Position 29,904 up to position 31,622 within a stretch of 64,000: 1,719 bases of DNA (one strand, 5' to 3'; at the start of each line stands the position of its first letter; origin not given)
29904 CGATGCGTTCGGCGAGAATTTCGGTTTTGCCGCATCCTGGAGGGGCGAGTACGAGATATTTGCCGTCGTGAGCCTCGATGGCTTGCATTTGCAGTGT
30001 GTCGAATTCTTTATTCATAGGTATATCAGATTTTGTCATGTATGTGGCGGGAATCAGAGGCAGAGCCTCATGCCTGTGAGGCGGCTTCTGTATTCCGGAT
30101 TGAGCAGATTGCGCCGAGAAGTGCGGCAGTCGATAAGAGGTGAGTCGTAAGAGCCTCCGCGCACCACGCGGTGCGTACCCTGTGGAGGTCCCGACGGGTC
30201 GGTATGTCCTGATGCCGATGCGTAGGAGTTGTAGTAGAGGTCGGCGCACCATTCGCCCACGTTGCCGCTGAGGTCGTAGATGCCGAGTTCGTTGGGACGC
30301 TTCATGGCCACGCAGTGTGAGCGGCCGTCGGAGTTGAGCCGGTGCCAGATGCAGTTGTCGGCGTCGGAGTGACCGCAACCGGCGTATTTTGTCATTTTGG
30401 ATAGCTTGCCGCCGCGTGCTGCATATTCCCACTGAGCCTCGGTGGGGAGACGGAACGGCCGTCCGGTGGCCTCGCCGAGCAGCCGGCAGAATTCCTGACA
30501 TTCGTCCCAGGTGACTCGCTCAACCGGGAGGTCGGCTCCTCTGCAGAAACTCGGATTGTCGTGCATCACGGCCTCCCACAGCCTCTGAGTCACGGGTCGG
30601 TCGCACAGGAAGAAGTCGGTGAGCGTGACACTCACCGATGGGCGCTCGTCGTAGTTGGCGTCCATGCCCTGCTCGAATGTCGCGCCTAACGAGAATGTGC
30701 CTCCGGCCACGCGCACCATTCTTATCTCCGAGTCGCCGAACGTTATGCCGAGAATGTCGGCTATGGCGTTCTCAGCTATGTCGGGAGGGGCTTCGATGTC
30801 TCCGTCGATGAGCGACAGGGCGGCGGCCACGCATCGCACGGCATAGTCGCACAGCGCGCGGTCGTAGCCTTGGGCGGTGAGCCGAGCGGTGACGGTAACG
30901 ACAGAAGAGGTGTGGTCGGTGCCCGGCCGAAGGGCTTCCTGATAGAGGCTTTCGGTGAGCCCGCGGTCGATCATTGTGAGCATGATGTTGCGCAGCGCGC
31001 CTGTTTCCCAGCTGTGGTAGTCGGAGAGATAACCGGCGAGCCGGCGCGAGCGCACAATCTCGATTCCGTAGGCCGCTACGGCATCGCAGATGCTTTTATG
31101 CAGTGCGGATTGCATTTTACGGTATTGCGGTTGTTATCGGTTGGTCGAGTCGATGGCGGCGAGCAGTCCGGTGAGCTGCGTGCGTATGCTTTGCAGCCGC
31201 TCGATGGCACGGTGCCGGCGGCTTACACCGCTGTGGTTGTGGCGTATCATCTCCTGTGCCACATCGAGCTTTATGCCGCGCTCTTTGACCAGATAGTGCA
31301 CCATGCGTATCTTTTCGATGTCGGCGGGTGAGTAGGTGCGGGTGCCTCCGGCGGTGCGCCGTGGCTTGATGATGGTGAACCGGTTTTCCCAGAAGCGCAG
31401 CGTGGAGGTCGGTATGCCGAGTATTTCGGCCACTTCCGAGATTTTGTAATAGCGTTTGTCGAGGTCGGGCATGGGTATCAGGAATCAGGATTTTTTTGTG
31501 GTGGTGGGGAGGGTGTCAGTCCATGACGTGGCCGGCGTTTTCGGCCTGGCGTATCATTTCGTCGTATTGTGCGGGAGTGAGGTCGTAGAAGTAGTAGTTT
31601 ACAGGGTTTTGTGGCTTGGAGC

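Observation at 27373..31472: MerR, cytoplasmic FGE-domain protein and helicase-exonuclease as one tight gene string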

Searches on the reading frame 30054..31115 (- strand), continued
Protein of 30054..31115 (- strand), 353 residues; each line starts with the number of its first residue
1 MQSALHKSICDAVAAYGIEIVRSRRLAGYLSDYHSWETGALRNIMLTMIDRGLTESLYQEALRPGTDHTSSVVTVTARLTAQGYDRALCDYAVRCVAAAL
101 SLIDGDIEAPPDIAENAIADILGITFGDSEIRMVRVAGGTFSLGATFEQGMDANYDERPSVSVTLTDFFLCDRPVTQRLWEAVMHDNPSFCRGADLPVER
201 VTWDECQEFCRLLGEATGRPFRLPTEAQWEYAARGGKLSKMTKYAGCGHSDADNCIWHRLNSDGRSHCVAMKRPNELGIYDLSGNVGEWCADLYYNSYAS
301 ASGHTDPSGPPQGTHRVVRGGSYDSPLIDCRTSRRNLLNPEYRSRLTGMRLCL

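Call 36: fold_search(model_id=the predicted structure, library=pdb)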
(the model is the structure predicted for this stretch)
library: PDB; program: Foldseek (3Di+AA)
matches with E <= 10: 164; with E <= 0.001: 78
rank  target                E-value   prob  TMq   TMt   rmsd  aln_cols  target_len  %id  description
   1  2y3c                  2.3e-13  1.00  0.52  0.64   4.5       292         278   27  Treponema denticola variable protein 1 (released 2011-08-31)
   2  5hha_A                4.1e-09  1.00  0.44  0.58   8.3       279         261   20  Structure of PvdO from Pseudomonas aeruginosa (released 2017-01-18)
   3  5hha_B                5.5e-09  1.00  0.44  0.55   8.2       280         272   20  Structure of PvdO from Pseudomonas aeruginosa (released 2017-01-18)
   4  2q17_E                7.6e-09  1.00  0.46  0.55   6.2       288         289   27  Formylglycine Generating Enzyme from Streptomyces coelicolor (released 2008-04-01)
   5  2q17_D                1.1e-08  1.00  0.46  0.56   6.1       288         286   27  Formylglycine Generating Enzyme from Streptomyces coelicolor (released 2008-04-01)
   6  2q17_C                1.1e-08  1.00  0.45  0.55   5.2       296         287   26  Formylglycine Generating Enzyme from Streptomyces coelicolor (released 2008-04-01)
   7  6muj_B                1.3e-08  1.00  0.46  0.54   6.0       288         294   26  Formylglycine generating enzyme bound to copper (released 2019-02-27)
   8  2aft_X                1.4e-08  1.00  0.45  0.57   5.5       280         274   23  Formylglycine generating enzyme C336S mutant (released 2005-12-13)
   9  6muj_E                1.4e-08  1.00  0.46  0.55   6.3       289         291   26  Formylglycine generating enzyme bound to copper (released 2019-02-27)
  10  5nyy                  1.5e-08  1.00  0.46  0.56   6.4       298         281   25  Formylglycine generating enzyme from T. curvata in complex with Cd(II) (released 2017-06-07)
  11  2q17_B                1.7e-08  1.00  0.44  0.52   6.4       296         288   26  Formylglycine Generating Enzyme from Streptomyces coelicolor (released 2008-04-01)
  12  6muj_D                1.8e-08  1.00  0.45  0.53   6.4       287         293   26  Formylglycine generating enzyme bound to copper (released 2019-02-27)
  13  1y1e                  2.1e-08  1.00  0.44  0.55   7.1       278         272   23  human formylglycine generating enzyme (released 2005-05-31)
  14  1y1h_X                2.2e-08  1.00  0.45  0.57   5.5       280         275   22  human formylglycine generating enzyme, oxidised Cys refined as hydroperoxide (released 2005-05-31)
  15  6muj_A                2.5e-08  1.00  0.47  0.56   5.9       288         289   27  Formylglycine generating enzyme bound to copper (released 2019-02-27)
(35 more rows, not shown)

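Call 70: search_protein_families(library=padloc, proteins=[L081:3187-3546:+, L081:3565-4830:+, L081:4861-5607:+, L081:5626-6870:+, L081:6897-7997:+, L081:8001-9065:+, L081:9072-12512:+, L081:12565-15396:+, L081:15409-15741:+], max_evalue=0.00001)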
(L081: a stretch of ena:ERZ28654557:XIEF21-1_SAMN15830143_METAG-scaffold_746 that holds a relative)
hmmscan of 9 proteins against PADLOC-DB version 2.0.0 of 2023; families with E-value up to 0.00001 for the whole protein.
L081:3187-3546:+ (119 aa): 0 families

L081:3565-4830:+ (421 aa): 14 families
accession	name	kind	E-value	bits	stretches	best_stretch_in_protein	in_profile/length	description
PDLC04047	PD-T4-6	-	5e-14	50.1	1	103-217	101-217/327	-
PDLC04138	mad6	-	1.1e-11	42.4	1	120-217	159-261/659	mads_6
PDLC04042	PD-T4-6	-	4.5e-11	40.9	1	111-217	106-217/292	-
PDLC04053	PD-T4-6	-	4.5e-11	40.8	1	112-217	108-216/311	-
PDLC04054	PD-T4-6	-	5.8e-09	33.8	1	115-219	112-220/347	-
PDLC04057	PD-T4-6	-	3.8e-08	30.8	1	107-217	101-215/443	-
PDLC04040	PD-T4-6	-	6.1e-08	29.8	1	122-219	110-212/547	-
PDLC04048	PD-T4-6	-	1.8e-07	28.8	0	112-216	109-216/354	-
PDLC04064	PD-T4-6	-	4.7e-07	27.1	0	124-215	129-223/369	-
PDLC04043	PD-T4-6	-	6.4e-07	26.8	1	170-217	175-222/452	-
PDLC04041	PD-T4-6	-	1e-06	26.3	1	104-214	120-236/443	-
PDLC01088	C3a189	-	1.5e-06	25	1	168-216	165-212/840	kinase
PDLC04061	PD-T4-6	-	2.1e-06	25.6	1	170-219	182-230/510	-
PDLC04039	PD-T4-6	-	2.7e-06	24.7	0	117-217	117-220/458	-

L081:4861-5607:+ (248 aa): 0 families

L081:5626-6870:+ (414 aa): 0 families

L081:6897-7997:+ (366 aa): 0 families

L081:8001-9065:+ (354 aa): 0 families

L081:9072-12512:+ (1146 aa): 46 families (the best 25 are shown)
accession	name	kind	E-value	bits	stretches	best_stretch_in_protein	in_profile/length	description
PDLC03802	RTasHel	-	5.2e-61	205.3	1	4-859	6-672/675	DRT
PDLC00132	GajB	-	4.5e-45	152.4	2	6-428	6-420/625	UrvD helicase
PDLC00117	GajB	-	8.9e-45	151.3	2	5-401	17-390/604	UrvD helicase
PDLC00107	GajB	-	4e-44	149.2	2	3-393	15-378/587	UrvD helicase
PDLC00114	GajB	-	1.6e-42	143.9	2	4-409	8-399/635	UrvD helicase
PDLC00127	GajB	-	8.3e-39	131.5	3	160-383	136-359/594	UrvD helicase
PDLC00103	GajB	-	2.3e-33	114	2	170-438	154-426/612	UrvD helicase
PDLC00119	GajB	-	1.4e-32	111.4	2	19-402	18-377/565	UrvD helicase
PDLC00123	GajB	-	1.5e-30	104.4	3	176-384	126-328/540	UrvD helicase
PDLC00121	GajB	-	2.1e-29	100.5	2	176-406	151-377/565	UrvD helicase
PDLC00130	GajB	-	6.2e-26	88.8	1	159-303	135-284/589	UrvD helicase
PDLC00122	GajB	-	1.1e-25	88.6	1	3-396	3-320/502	UrvD helicase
PDLC00118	GajB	-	8.3e-24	82.3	2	19-91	8-79/515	UrvD helicase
PDLC00131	GajB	-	2e-23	81.2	1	2-270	23-291/647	UrvD helicase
PDLC00104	GajB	-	4.2e-21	73.3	1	223-388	164-322/574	UrvD helicase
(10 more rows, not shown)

L081:12565-15396:+ (943 aa): 11 families
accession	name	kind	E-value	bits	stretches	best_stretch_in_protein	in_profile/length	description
PDLC03924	MkoC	-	3.4e-55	185.7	2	655-941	660-962/1136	-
PDLC03920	MkoA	-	1.7e-47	160.4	1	237-941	593-1096/1112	-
PDLC05009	PDC-S37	-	8e-38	127.9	2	665-924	937-1199/1550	-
PDLC03921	MkoA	-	4.9e-34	115.3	2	656-941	1287-1585/1607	-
PDLC02194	Hhe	-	1.4e-22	76.8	2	255-358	422-525/1911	-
PDLC01734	typeIV_RecD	-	1.8e-11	41.1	1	258-317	339-398/763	RecD_0_IVD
PDLC05065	PDC-S68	-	1.3e-08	31.2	1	261-307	608-654/1221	-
PDLC04140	mad8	-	2.4e-07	28.6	1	263-364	16-100/314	mads_8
PDLC05066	PDC-S68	-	5e-07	26.1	0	258-326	578-649/1202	-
PDLC02895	DpdJ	-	1.8e-06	23.1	0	660-919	187-451/2112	DpdJ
PDLC01148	RecD_like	-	6.8e-06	22.6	0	257-300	312-355/719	RecD/Tra ATPase fused to N-terminal HHH domain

L081:15409-15741:+ (110 aa): 3 families
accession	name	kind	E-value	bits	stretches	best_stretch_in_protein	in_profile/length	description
PDLC01457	WYL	-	3.6e-09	34.5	1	4-71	128-195/229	"CAS-I,CAS-II,CAS-III,CAS-IV,CAS-V,CAS-VI; associated_signaling"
PDLC03787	RTasWYL-YodC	-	9.6e-09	32.8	1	9-70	285-350/354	DRT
PDLC01652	WYL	-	4.8e-06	25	1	4-71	21-80/162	"CAS-I,CAS-II,CAS-III,CAS-IV,CAS-V,CAS-VI; associated_signaling"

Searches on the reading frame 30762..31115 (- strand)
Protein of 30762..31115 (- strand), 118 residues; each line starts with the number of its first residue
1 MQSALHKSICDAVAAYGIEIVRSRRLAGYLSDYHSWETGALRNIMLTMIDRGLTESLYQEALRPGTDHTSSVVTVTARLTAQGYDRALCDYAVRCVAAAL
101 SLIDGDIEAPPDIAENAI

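Call 58: search_protein_representatives(alignment_id=A3)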
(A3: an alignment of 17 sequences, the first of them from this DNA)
Query: 17 sequences, 115 profile positions. Proteins with E-value up to 0.001 (for the whole library): 1069; up to 1e-10: 367; up to 1e-30: 6. The best 150 are listed.
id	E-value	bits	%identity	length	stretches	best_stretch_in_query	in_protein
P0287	2.6e-38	146.8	-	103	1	1-102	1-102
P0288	1.1e-37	144.8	-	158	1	1-112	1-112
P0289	1.2e-32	128.6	-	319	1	2-109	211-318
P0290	2.7e-32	127.4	-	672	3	2-102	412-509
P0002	3.2e-31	123.9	-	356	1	2-113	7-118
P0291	6.9e-31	122.9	-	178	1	1-111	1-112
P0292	8.4e-29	116.2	-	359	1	1-107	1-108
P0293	4.0e-27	110.7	-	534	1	1-111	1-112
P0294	6.9e-27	110.0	-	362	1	1-105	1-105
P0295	3.0e-26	107.9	-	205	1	1-109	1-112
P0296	9.8e-26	106.3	-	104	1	1-77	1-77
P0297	1.7e-25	105.5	-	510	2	1-103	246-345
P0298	2.4e-24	101.8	-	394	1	1-111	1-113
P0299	2.6e-24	101.7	-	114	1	1-110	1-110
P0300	5.0e-24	100.8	-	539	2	1-103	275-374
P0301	5.0e-23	97.6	-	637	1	1-110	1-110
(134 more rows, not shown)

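Call 59: predict_structure(alignment_id=A3)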
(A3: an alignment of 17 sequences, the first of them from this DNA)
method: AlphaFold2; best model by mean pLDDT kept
length: 118 residues; sequences in the alignment: 17
mean_pLDDT: 93.5   pTM: 0.88
mean pLDDT of the five models: 93.5, 93.5, 93.0, 92.8, 92.3
residues with pLDDT >= 90: 98; 70-90: 16; 50-70: 4; < 50: 0
segments of 3 or more residues with pLDDT < 50: none
pLDDT, mean of each block of 10 residues (from residue 1): 90 98 96 93 97 98 92 98 97 97 91 72
secondary structure, 60 per line:
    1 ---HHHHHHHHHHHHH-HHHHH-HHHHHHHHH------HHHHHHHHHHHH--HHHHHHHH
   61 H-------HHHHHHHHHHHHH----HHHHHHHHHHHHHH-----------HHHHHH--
elements in order: H4-16 H18-22 H24-32 H39-50 H53-61 H69-81 H86-99 H111-116

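Call 62: search_protein_families(library=pfam, alignment_id=A4, max_evalue=0.001)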
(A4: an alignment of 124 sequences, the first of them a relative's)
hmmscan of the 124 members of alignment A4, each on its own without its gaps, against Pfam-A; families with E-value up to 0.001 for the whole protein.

A. member 1, P0289 (319 aa): 1 family
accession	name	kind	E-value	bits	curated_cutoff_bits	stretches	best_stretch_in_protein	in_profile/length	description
PF00092.34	VWA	-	2.3e-05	25.1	23.8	1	16-185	2-169/174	von Willebrand factor type A domain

B. families by the number of members that match (of 124 scanned): 40 families (the first 25 are shown)
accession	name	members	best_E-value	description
PF03781.23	FGE-sulfatase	7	4.3e-47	Sulfatase-modifying factor enzyme 1-like domain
PF08238.18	Sel1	5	1.6e-54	Sel1 repeat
PF07719.23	TPR_2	5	4.1e-09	Tetratricopeptide repeat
PF09397.16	FtsK_gamma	4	2.2e-26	Ftsk gamma domain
PF00515.34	TPR_1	4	5.2e-07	Tetratricopeptide repeat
PF01580.24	FtsK_SpoIIIE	3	1.5e-37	FtsK/SpoIIIE family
PF17854.6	FtsK_alpha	3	4.7e-18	FtsK alpha domain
PF13181.12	TPR_8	3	3.4e-06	Tetratricopeptide repeat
PF13306.12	LRR_5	2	2.5e-86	BspA type Leucine rich repeat region (6 copies)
PF08308.17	PEGA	2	2.2e-21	PEGA domain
PF13855.12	LRR_8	2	8.6e-19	Leucine rich repeat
PF12773.13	DZR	2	1.3e-06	Double zinc ribbon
PF01935.23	DUF87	2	3.2e-06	Helicase HerA, central domain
PF13424.12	TPR_12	2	1.4e-05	Tetratricopeptide repeat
PF12895.13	ANAPC3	2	1.6e-05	Anaphase-promoting complex, cyclosome, subunit 3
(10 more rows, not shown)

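Call 63: fold_search(model_id=the predicted structure, library=pdb)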
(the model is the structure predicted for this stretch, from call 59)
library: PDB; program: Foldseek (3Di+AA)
matches with E <= 10: 25; with E <= 0.001: 0
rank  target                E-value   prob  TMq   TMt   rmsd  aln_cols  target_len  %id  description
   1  8hdu_C                2.6e+00  0.07  0.21  0.18  14.1       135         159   14  De novo design cavitated protein without predefined topology (released 2023-01-18)
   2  8qup                  2.8e+00  0.04  0.18  0.19  13.9       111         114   15  G-CSFR inhibitor Bop1 (released 2024-10-23)
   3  8hdu_A                3.9e+00  0.06  0.22  0.18  14.0       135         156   14  De novo design cavitated protein without predefined topology (released 2023-01-18)
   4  9gtv_D                3.9e+00  0.04  0.18  0.13  13.5       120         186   17  Crystal structure of RamR with Tyr59 replaced with para-boronophenylalanine (boronate form) (released 2024-12-25)
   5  1xqo                  4.2e+00  0.12  0.37  0.21   9.6       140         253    9  Crystal structure of native Pa-AGOG, 8-oxoguanine DNA glycosylase from Pyrobaculum aerophilum (released 2004-11-16)
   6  3qsg                  4.4e+00  0.07  0.26  0.14  12.5       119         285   17  Crystal structure of NAD-binding phosphogluconate dehydrogenase-like protein from Alicyclobacillus acidocaldarius (released 2011-04-13)
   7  8hdu_D                4.4e+00  0.06  0.21  0.18  12.7       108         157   15  De novo design cavitated protein without predefined topology (released 2023-01-18)
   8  1cg5_B                5.3e+00  0.06  0.27  0.23  12.7       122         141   15  DEOXY FORM HEMOGLOBIN FROM DASYATIS AKAJEI (released 1999-04-01)
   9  3a8p_D                5.6e+00  0.05  0.26  0.16  15.2       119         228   10  Crystal structure of the Tiam2 PHCCEx domain (released 2009-11-24)
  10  5e57_A                5.9e+00  0.07  0.28  0.18  13.4       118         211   16  Crystal structure of Mycobacterium smegmatis AmtR (released 2016-09-28)
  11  6o7i_B                5.9e+00  0.03  0.24  0.20  14.4       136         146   11  Cryo-EM structure of Csm-crRNA-target RNA ternary bigger complex in complex with cA4 in type III-A CRISPR-Cas system (released 2019-07-31)
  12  4k2o                  6.2e+00  0.04  0.20  0.11  14.3       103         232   14  The Structure of a Triple Mutant of the Tiam1 PH-CC-Ex Domain (released 2013-07-10)
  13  8hdu_E                6.5e+00  0.04  0.21  0.18  14.1       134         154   15  De novo design cavitated protein without predefined topology (released 2023-01-18)
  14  8r4m_B                6.8e+00  0.08  0.31  0.34   8.6       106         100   14  CSP1 M48L mutant with Iodide (released 2024-11-20)
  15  5e57_B                7.2e+00  0.04  0.23  0.16  13.7       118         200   14  Crystal structure of Mycobacterium smegmatis AmtR (released 2016-09-28)
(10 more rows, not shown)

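Call 65: find_encoding_contigs(protein=P0301, flank=8000, max_places=2)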
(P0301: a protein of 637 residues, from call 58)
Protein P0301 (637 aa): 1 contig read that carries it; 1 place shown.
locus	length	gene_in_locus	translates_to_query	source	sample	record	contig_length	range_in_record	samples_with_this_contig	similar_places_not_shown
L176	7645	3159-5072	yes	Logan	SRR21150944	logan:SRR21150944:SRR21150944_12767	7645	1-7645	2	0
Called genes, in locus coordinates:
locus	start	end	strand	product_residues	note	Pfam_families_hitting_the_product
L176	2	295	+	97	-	?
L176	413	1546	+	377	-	PF13672:PP2C_2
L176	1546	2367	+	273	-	-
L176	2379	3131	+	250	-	PF11185:DUF2971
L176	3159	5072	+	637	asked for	PF13306:LRR_5, PF13855:LRR_8 (faint), PF13306:LRR_5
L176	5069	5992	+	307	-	PF03781:FGE-sulfatase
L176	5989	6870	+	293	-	-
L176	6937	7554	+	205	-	-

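Call 66: find_encoding_contigs(protein=P0293, flank=8000, max_places=2)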
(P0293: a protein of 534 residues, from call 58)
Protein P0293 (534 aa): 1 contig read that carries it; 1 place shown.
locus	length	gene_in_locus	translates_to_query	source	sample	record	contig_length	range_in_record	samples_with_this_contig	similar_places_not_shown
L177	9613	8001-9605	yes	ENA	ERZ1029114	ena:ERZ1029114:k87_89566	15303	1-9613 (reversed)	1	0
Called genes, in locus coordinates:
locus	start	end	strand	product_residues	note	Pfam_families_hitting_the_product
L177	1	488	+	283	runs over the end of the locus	PF14903:WG_beta_rep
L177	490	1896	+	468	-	PF01442:Apolipoprotein (faint), PF04108:ATG17_like (weak)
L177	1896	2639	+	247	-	-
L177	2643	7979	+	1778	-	-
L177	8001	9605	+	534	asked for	PF00462:Glutaredoxin (weak)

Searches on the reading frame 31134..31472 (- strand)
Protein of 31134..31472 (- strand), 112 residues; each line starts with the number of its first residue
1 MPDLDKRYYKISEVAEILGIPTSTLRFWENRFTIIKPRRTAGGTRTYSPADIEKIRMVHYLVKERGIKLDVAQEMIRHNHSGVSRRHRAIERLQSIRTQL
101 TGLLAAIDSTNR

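Call 3: search_protein_families(library=pfam, proteins=[window:31134-31472:-], max_evalue=0.01)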
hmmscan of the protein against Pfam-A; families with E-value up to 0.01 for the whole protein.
window:31134-31472:- (112 aa): 7 families
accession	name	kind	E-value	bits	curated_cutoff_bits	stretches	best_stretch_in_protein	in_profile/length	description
PF13411.12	MerR_1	-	2.6e-21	75.9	21.6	1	9-77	1-67/69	MerR HTH family regulatory protein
PF00376.29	MerR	-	6.7e-13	48.7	28.2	1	10-47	1-38/38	MerR family regulatory protein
PF12728.13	HTH_17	-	0.0002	22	27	1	8-54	1-45/51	Helix-turn-helix domain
PF02954.25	HTH_8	-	0.00099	19.2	22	0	10-26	20-36/42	Bacterial regulatory protein, Fis family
PF01381.28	HTH_3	-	0.0013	19.1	23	1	6-35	7-36/55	Helix-turn-helix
PF13518.12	HTH_28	-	0.0046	17.4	25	0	10-32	14-36/52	Helix-turn-helix domain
PF13384.12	HTH_23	-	0.0072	16.6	24.6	0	9-32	18-41/50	Homeodomain-like domain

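Call 4: search_protein_families(library=padloc, proteins=[window:31134-31472:-], max_evalue=0.01)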
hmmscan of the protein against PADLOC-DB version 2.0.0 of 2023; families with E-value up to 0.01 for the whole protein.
window:31134-31472:- (112 aa): 1 family
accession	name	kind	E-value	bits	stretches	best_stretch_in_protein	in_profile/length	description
PDLC04133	mad1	-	3.9e-11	41.1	1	6-55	3-50/60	mads_1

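Call 5: search_protein_families(library=ncbifam, proteins=[window:31134-31472:-], max_evalue=0.01)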
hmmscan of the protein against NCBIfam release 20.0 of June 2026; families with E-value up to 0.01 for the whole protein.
window:31134-31472:- (112 aa): 18 families
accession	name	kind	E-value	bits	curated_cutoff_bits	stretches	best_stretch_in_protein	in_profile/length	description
NF047375.1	HeatShock_HspR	equivalog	6.4e-16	58.1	105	1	7-93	2-86/92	heat shock protein transcriptional repressor HspR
NF047377.1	heat_HspR_dupli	exception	1.8e-13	50.5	300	1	4-91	122-208/214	heat shock protein transcriptional repressor HspR, fused homodimer type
NF052513.1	TransRegCarH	equivalog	2e-11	43.7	400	1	8-65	6-63/274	HTH-type transcriptional repressor CarH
NF011617.0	PRK15043.1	equivalog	2.1e-11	43.6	417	1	8-88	3-82/243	HTH-type transcriptional regulator MlrA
NF050798.1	TF_FtsR_Actino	equivalog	2.4e-10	40.9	150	1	20-87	17-83/223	transcriptional regulator FtsR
TIGR02044.1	CueR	equivalog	1.1e-09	38.4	147.4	1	10-104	2-99/127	Cu(I)-responsive transcriptional regulator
TIGR02051.1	MerR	equivalog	2e-09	37.7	150.85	1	10-104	1-96/124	mercury resistance transcriptional regulator MerR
NF007069.0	PRK09514.1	equivalog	8.3e-09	35.5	143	1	9-77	2-69/141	Zn(2+)-responsive transcriptional regulator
TIGR02043.1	ZntR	equivalog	1.2e-08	35.2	167.95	1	9-77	2-69/131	Zn(2+)-responsive transcriptional regulator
NF053740.1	TransRegTnrAGPos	equivalog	1.6e-08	34.7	140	1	5-84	9-87/108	hypothetical protein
NF007590.0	PRK10227.1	equivalog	3.4e-07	30.4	244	1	10-103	2-108/135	Cu(I)-responsive transcriptional regulator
NF041849.1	trans_regNmlR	equivalog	4.7e-07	29.9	175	1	10-105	2-96/117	stress response transcriptional regulator NmlR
TIGR03453.1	partition_RepA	equivalog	1e-06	27.9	348.45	1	7-58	32-83/387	plasmid partitioning protein RepA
TIGR02047.1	CadR-PbrR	equivalog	1.2e-06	28.6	151.45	1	10-77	2-64/127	Cd(II)/Pb(II)-responsive transcriptional regulator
NF010315.0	PRK13752.1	subfamily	3e-05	24.1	261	1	11-101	10-101/144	mercury resistance transcriptional regulator MerR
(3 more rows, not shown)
